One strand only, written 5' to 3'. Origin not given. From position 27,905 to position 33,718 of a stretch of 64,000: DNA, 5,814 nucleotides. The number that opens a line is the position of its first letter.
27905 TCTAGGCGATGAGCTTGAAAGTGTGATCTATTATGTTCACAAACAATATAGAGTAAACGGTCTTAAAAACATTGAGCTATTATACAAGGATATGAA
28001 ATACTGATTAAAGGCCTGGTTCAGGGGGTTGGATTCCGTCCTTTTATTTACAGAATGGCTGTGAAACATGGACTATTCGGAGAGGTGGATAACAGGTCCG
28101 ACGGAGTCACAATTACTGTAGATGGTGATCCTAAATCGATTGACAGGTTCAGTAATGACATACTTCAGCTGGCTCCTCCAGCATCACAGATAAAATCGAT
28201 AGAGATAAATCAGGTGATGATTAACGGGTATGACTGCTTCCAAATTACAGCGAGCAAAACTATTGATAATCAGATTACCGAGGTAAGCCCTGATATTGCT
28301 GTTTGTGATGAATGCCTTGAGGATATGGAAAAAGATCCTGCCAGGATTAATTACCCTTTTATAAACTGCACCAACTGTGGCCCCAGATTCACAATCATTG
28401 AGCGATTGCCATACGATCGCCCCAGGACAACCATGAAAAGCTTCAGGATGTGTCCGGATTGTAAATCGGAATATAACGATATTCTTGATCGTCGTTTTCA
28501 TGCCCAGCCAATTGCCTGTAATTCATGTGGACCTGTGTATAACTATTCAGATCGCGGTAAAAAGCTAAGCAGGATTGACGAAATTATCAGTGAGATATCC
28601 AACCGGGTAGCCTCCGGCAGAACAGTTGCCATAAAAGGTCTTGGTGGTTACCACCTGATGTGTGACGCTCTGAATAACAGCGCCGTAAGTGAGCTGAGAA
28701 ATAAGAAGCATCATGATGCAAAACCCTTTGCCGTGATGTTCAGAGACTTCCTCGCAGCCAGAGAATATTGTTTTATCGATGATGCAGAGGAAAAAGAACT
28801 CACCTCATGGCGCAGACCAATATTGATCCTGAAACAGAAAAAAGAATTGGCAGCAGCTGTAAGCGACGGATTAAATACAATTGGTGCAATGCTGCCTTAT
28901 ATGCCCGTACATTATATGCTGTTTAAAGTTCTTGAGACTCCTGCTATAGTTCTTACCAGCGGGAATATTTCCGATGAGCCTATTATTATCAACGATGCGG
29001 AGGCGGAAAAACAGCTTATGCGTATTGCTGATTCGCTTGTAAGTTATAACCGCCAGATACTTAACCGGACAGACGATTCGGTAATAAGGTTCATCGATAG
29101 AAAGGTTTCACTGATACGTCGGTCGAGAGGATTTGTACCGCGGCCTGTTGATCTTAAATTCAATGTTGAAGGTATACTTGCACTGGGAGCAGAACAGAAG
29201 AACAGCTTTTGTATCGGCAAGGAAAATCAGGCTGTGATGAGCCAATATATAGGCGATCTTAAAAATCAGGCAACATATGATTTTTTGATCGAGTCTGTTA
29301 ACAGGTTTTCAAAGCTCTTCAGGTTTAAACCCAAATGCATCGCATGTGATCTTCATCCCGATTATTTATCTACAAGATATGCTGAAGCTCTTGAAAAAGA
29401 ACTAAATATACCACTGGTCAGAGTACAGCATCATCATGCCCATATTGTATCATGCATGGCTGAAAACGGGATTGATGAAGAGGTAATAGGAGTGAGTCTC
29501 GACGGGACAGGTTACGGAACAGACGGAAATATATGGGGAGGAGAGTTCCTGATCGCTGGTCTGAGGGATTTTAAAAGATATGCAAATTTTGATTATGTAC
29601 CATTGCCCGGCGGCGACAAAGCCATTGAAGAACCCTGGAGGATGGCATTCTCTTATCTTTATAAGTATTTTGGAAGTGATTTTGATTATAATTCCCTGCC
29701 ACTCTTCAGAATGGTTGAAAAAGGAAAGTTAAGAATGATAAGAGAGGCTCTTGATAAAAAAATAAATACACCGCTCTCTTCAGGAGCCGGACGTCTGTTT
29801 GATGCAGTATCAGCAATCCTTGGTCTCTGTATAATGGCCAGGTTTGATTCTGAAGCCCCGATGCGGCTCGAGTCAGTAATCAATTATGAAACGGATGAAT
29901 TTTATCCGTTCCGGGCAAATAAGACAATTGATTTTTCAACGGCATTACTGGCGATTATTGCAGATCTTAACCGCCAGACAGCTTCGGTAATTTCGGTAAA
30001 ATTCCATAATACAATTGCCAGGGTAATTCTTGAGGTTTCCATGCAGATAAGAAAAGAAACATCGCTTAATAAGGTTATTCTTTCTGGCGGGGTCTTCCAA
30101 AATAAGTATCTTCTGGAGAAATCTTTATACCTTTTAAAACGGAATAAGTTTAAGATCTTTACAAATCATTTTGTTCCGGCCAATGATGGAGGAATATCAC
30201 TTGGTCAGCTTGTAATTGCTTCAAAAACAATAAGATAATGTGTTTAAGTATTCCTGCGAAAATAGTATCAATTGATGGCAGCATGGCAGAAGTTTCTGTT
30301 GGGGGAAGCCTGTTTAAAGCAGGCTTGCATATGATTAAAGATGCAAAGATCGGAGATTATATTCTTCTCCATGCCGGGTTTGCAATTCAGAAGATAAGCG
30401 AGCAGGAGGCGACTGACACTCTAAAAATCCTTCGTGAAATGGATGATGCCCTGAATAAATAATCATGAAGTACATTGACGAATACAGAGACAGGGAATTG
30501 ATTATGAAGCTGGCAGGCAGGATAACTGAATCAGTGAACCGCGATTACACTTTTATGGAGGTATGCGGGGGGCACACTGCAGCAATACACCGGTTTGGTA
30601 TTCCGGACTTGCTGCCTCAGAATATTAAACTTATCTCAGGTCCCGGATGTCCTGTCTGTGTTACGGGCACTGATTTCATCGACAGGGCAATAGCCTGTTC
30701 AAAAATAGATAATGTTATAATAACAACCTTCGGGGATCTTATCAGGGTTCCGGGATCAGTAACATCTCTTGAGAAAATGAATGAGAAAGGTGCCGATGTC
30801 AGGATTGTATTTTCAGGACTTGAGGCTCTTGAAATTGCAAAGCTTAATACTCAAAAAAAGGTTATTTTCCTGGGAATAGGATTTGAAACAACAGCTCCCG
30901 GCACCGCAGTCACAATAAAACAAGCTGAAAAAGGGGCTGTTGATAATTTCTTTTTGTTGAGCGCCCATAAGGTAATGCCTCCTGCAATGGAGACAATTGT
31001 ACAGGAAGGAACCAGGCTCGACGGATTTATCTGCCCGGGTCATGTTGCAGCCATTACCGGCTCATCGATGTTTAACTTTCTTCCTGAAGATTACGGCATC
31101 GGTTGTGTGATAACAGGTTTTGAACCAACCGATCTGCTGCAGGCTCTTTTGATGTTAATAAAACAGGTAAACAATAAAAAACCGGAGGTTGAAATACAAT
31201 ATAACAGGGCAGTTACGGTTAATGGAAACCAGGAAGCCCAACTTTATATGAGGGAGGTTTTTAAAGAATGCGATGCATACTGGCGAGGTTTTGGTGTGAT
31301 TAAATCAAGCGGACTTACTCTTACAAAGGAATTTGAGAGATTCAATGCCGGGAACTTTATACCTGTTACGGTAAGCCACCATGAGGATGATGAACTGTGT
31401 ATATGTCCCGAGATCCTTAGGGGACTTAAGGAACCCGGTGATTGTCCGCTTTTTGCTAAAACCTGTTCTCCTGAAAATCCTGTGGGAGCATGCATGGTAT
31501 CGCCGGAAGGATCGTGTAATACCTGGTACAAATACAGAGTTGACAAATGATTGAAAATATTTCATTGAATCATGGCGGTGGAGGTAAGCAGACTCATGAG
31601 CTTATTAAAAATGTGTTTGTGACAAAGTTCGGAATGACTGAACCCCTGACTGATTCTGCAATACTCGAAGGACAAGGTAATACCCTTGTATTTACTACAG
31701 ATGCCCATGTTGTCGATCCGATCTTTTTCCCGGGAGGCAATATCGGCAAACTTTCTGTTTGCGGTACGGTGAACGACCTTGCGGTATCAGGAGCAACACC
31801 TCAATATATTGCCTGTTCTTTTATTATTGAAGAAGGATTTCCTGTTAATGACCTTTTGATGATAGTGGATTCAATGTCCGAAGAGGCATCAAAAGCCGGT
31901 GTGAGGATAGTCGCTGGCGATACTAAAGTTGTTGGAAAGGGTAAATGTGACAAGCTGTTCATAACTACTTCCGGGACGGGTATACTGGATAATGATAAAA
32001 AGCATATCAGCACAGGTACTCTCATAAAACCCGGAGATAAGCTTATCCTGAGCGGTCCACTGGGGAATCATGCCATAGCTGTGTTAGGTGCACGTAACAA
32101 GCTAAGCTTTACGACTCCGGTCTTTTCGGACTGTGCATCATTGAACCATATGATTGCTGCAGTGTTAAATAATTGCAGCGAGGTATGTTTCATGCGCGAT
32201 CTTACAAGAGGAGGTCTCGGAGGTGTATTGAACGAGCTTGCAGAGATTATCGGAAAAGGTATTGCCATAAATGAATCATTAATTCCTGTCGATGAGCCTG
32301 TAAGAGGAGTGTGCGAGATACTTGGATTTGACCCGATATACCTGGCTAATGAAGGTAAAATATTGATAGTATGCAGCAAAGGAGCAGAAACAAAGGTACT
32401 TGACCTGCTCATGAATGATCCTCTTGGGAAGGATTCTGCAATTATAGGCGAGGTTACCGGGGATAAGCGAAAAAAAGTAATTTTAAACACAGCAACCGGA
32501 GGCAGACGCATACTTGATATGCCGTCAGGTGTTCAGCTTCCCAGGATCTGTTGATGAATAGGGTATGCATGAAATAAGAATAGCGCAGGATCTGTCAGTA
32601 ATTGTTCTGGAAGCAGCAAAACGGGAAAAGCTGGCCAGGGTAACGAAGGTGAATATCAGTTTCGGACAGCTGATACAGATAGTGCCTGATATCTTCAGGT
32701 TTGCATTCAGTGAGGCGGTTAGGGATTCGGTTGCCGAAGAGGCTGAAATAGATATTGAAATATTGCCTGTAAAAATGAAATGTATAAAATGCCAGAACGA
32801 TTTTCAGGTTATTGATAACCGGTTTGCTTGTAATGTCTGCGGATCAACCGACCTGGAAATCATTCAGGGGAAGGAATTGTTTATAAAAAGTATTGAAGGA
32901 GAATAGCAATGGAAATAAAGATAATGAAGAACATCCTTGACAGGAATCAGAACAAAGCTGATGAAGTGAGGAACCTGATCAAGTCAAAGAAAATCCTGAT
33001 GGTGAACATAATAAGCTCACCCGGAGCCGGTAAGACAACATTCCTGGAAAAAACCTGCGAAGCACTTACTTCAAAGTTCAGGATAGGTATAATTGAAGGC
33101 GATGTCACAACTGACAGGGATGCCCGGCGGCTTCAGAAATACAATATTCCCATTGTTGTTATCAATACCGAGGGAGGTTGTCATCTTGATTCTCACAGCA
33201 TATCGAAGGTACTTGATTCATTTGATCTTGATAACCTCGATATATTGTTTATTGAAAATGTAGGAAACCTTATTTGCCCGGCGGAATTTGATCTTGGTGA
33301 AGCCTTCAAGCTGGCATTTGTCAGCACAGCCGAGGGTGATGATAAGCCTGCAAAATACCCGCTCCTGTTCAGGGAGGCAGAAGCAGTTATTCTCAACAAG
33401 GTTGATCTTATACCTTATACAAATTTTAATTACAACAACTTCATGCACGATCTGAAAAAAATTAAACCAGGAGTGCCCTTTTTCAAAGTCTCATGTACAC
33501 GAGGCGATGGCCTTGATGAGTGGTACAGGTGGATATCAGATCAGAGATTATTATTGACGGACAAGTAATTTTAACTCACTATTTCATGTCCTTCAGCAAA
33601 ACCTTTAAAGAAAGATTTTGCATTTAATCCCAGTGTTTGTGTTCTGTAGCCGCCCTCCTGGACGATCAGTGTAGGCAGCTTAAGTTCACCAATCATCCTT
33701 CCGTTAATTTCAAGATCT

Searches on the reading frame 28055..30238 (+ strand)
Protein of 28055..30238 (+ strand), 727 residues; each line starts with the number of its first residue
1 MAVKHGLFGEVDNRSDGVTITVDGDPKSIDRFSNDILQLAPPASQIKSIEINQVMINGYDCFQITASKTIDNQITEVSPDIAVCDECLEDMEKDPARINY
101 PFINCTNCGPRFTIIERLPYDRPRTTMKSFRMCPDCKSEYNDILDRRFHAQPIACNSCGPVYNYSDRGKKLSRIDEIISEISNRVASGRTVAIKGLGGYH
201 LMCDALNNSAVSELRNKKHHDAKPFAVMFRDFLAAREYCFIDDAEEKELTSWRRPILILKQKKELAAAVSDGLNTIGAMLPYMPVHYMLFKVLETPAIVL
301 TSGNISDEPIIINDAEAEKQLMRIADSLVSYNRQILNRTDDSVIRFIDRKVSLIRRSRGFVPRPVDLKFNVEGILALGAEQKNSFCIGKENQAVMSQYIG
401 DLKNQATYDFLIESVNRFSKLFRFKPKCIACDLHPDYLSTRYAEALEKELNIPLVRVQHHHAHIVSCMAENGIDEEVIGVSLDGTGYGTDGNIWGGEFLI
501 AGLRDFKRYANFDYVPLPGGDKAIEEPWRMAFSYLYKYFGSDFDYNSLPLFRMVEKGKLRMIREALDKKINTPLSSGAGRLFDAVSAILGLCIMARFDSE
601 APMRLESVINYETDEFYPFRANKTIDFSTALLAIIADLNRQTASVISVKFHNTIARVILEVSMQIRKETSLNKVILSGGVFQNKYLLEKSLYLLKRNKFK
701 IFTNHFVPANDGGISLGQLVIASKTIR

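Call 9: search_protein_families(library=pfam, proteins=[window:28055-30238:+])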
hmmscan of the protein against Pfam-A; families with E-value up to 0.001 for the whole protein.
window:28055-30238:+ (727 aa): 6 families
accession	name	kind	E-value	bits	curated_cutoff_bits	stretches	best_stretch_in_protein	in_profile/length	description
PF22521.2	HypF_C_2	-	7.1e-78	262.1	27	1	479-718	1-241/241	Carbamoyltransferase, Kae1-like Domain, second subdomain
PF01300.24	Sua5_yciO_yrdC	-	1.5e-39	135.8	25.1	1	186-357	4-178/178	Telomere recombination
PF17788.7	HypF_C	-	3.8e-38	130.6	23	1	372-470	4-99/99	HypF Kae1-like domain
PF07503.17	zf-HYPF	-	4.3e-26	90.9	23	2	132-162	1-31/34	HypF finger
PF00708.24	Acylphosphatase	-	4.9e-08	33.6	22.5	1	2-63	22-84/85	Acylphosphatase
PF00814.31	TsaD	-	1.6e-07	31.7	24.8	0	572-690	131-237/264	tRNA N6-adenosine threonylcarbamoyltransferase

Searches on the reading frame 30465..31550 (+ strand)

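Call 9: search_protein_families(library=pfam, proteins=[window:30465-31550:+])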
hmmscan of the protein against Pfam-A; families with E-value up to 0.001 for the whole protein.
window:30465-31550:+ (361 aa): 1 family
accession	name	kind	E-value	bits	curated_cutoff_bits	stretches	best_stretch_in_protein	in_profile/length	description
PF01924.21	HypD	-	3.1e-141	471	25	1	12-358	2-351/351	Hydrogenase formation hypA family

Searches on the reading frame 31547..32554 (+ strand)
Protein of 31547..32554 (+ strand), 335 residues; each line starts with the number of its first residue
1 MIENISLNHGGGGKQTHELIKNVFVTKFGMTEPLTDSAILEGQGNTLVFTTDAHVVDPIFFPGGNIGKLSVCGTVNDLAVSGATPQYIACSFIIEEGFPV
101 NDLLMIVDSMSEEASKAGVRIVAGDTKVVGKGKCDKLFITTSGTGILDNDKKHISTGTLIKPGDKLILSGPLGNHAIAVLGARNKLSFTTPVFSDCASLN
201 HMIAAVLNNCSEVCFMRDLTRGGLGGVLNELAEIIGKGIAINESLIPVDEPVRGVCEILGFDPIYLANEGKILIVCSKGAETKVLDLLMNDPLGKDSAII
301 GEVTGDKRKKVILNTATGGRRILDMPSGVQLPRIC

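Call 9: search_protein_families(library=pfam, proteins=[window:31547-32554:+])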
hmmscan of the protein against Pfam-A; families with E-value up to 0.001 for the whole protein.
window:31547-32554:+ (335 aa): 2 families
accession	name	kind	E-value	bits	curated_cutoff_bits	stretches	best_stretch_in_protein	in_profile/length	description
PF02769.27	AIRS_C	-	1.5e-23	84.1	23.1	1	161-313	1-155/156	AIR synthase related protein, C-terminal domain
PF00586.29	AIRS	-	1e-20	74.6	24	1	36-146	3-111/112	AIR synthase related protein, N-terminal domain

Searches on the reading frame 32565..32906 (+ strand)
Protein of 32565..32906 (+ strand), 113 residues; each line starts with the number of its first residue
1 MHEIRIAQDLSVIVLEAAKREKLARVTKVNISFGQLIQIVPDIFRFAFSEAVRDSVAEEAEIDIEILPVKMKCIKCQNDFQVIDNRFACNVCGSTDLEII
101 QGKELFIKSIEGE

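Call 9: search_protein_families(library=pfam, proteins=[window:32565-32906:+])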
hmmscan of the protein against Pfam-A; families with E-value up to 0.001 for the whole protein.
window:32565-32906:+ (113 aa): 1 family
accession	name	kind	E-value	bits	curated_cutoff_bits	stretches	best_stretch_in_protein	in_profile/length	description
PF01155.25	HypA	-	1.5e-30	105.9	28.9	1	1-111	1-111/112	Hydrogenase/urease nickel incorporation, metallochaperone, hypA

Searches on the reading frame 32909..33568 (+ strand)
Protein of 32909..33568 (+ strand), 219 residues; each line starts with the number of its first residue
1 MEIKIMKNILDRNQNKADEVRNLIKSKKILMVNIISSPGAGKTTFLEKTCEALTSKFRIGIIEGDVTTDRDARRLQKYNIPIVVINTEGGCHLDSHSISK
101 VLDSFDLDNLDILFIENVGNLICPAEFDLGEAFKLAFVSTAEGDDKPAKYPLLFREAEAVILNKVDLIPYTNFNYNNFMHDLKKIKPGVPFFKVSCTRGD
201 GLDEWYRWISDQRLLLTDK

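Call 9: search_protein_families(library=pfam, proteins=[window:32909-33568:+])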
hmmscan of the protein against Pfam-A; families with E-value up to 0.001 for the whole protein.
window:32909-33568:+ (219 aa): 2 families
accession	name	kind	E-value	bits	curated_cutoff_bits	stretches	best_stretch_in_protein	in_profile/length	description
PF02492.25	cobW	-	2.4e-20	73.3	20.7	1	32-192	3-179/180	CobW/HypB/UreG, nucleotide-binding domain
PF03193.22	RsgA_GTPase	-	0.00051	20.4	30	0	159-215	57-110/174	RsgA GTPase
